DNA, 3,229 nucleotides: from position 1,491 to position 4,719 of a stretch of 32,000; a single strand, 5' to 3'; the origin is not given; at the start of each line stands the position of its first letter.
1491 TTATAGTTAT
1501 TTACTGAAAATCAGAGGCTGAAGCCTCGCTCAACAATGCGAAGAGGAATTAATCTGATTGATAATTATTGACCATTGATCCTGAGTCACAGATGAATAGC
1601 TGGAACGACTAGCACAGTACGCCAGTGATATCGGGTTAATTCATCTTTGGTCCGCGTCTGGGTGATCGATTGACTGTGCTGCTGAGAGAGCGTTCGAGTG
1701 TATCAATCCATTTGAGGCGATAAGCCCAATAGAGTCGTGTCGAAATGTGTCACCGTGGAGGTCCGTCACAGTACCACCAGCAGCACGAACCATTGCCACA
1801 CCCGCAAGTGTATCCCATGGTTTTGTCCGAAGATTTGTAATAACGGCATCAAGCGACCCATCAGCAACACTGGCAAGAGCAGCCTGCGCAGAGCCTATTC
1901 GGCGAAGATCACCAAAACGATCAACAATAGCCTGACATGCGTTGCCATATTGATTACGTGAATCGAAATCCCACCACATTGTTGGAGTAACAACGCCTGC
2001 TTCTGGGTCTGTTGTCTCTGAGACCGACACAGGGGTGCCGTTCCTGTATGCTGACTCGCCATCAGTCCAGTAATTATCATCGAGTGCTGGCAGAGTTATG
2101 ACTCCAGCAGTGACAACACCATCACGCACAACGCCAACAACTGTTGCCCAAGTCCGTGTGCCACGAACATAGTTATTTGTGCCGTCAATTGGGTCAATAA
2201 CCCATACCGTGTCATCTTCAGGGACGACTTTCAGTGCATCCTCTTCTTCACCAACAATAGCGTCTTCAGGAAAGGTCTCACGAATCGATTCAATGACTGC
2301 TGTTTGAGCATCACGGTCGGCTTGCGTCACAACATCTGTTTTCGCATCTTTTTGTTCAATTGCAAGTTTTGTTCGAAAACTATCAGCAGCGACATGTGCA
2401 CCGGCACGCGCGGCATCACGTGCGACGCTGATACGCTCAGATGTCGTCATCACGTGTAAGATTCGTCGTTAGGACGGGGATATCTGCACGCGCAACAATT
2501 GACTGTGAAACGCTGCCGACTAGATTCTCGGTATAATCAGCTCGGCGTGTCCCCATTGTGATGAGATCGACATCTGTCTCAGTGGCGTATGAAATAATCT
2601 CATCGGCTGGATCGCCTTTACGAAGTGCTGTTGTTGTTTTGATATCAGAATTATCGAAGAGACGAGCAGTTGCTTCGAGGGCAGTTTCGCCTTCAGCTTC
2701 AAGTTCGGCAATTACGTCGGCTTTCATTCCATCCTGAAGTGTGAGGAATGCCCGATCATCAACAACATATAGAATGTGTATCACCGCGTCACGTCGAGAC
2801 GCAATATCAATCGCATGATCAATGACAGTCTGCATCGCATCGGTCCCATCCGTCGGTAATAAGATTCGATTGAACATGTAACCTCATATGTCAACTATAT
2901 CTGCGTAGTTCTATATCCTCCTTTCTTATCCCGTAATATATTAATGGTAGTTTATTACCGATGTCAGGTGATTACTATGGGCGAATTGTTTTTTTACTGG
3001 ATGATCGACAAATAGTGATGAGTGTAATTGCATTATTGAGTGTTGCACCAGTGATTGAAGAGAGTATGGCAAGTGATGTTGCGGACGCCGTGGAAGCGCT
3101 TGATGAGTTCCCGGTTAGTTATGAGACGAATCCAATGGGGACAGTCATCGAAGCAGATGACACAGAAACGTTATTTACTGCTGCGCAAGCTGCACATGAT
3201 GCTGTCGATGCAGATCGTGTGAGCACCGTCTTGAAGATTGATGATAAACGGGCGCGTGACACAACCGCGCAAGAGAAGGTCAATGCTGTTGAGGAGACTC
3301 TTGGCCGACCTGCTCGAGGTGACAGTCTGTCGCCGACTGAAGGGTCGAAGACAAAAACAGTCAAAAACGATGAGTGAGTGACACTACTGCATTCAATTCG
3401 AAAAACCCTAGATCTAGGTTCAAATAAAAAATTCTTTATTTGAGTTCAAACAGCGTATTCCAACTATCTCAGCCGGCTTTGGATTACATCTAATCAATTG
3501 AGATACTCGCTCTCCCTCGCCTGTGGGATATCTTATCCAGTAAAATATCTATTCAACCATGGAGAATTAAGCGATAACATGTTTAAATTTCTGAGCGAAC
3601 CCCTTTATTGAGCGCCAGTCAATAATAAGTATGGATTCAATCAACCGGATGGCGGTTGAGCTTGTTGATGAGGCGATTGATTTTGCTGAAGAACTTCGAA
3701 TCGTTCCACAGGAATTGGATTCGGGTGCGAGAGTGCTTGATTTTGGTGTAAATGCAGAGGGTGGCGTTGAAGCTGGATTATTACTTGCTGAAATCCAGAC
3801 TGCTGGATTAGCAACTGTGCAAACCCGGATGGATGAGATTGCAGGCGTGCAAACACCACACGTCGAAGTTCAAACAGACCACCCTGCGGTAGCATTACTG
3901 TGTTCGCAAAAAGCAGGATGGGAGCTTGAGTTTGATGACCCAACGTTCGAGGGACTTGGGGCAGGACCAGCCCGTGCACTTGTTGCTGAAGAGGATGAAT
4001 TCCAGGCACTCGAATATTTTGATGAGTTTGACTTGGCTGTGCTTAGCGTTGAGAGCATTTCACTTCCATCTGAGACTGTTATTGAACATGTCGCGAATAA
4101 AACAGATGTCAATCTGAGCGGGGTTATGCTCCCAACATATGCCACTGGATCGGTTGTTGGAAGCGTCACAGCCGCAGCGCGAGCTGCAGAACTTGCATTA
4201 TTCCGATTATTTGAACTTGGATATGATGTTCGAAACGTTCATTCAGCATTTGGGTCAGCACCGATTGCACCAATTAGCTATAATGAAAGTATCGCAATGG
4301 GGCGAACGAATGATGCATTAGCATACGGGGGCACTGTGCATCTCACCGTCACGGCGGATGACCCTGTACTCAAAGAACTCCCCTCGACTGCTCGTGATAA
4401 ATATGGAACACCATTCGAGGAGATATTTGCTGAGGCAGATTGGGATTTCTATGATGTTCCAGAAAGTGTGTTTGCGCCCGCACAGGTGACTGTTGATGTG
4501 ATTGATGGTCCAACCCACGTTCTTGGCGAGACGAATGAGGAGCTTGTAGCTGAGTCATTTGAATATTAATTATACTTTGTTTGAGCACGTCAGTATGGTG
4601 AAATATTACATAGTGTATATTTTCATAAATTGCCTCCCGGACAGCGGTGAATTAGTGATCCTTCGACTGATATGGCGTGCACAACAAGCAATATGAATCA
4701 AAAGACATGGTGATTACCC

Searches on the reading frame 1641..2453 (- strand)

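Call 40: search_protein_families(library=pfam, max_evalue=0.001, proteins=[window:1641-2453:-])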
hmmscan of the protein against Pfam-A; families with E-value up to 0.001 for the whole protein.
window:1641-2453:- (270 aa): 1 family
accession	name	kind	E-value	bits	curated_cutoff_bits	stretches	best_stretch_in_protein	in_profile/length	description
PF00459.30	Inositol_P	-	6.5e-57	193.5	27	1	5-261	3-268/271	Inositol monophosphatase family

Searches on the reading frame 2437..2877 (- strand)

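Call 41: search_protein_families(library=pfam, max_evalue=0.001, proteins=[window:2437-2877:-])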
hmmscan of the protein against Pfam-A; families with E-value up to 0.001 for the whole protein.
window:2437-2877:- (146 aa): 1 family
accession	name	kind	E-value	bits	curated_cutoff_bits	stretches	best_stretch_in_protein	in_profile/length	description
PF00582.32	Usp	-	4.1e-31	108.9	24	1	1-137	1-139/141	Universal stress protein family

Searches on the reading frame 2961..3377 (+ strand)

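Call 41: search_protein_families(library=pfam, max_evalue=0.001, proteins=[window:2961-3377:+])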
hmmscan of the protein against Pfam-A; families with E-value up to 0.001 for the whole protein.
window:2961-3377:+ (138 aa): 1 family
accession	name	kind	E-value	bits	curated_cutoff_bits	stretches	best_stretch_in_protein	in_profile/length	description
PF01910.22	Thiamine_BP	-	6.5e-23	80.9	24.9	1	26-111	3-92/92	Thiamine-binding protein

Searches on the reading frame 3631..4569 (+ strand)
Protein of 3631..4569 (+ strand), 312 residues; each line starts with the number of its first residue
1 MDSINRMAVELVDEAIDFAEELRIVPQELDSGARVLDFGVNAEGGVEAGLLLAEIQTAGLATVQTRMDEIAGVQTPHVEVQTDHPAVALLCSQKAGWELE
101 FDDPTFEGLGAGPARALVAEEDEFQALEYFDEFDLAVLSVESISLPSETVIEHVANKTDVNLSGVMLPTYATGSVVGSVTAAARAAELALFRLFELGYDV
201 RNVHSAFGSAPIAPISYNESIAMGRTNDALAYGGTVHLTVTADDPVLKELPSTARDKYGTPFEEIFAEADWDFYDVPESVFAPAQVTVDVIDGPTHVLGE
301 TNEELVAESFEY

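Call 40: search_protein_families(library=pfam, max_evalue=0.001, proteins=[window:3631-4569:+])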
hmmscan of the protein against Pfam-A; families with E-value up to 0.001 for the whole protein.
window:3631-4569:+ (312 aa): 1 family
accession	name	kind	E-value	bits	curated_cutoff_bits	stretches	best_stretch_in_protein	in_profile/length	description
PF02289.21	MCH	-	4.6e-123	410.8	25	1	3-310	1-311/311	Cyclohydrolase (MCH)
